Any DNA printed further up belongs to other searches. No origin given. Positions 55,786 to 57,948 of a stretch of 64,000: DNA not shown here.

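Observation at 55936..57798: Single-gene ATPase-Toprim (OLD / fused PARIS-like) candidate anti-phage system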

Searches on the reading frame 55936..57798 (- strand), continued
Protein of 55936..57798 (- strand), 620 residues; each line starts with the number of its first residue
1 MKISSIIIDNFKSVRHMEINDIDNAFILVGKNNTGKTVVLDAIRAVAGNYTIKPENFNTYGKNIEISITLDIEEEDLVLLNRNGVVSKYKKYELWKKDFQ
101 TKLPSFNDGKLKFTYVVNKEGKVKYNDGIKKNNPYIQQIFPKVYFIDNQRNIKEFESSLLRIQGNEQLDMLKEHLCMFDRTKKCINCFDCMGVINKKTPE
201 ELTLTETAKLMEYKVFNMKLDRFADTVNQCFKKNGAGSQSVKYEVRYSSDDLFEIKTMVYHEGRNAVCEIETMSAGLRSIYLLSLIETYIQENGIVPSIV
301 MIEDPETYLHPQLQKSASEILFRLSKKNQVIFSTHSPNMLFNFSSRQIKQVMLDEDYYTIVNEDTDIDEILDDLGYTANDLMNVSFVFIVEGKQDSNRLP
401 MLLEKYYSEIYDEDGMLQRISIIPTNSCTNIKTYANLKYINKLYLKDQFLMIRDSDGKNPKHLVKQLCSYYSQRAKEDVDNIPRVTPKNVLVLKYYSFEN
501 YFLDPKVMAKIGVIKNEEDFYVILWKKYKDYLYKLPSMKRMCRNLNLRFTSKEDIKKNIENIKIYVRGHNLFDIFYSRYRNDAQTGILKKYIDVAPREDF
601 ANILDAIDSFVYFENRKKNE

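Call 60: find_encoding_contigs(protein=P0001, flank=6000, max_places=3)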
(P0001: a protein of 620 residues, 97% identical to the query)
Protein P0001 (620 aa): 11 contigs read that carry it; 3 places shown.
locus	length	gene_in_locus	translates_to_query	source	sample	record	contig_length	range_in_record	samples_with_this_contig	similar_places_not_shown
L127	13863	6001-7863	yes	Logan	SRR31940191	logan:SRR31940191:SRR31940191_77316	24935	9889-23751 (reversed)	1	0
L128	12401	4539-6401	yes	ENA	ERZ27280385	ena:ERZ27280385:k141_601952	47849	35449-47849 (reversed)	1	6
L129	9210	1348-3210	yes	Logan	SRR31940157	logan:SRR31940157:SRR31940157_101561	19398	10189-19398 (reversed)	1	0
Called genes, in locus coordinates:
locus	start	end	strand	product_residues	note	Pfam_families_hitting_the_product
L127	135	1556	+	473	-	PF02743:dCache_1, PF00990:GGDEF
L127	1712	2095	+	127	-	PF00392:GntR, PF13412:HTH_24 (faint)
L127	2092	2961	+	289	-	PF00005:ABC_tran, PF13401:AAA_22 (faint), PF13304:AAA_21 (weak)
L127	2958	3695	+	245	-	-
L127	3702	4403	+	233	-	PF13346:ABC2_membrane_5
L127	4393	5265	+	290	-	PF02517:Rce1-like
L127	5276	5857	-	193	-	PF01613:Flavin_Reduct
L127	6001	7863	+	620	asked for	PF02463:SMC_N, PF13175:AAA_15, PF13476:AAA_23 (weak), PF13304:AAA_21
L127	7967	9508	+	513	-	PF01476:LysM (weak), PF07501:G5, PF01551:Peptidase_M23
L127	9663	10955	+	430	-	PF00275:EPSP_synthase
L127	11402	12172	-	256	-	PF00290:Trp_syntA, PF01884:PcrB (faint)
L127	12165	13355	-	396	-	PF00291:PALP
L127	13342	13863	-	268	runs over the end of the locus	PF00218:IGPS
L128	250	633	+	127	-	PF00392:GntR, PF13412:HTH_24 (faint)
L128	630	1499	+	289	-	PF00005:ABC_tran, PF13401:AAA_22 (faint), PF13304:AAA_21 (weak)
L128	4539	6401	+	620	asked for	PF02463:SMC_N, PF13175:AAA_15, PF13476:AAA_23 (weak), PF13304:AAA_21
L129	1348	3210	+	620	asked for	PF02463:SMC_N, PF13175:AAA_15, PF13476:AAA_23 (weak), PF13304:AAA_21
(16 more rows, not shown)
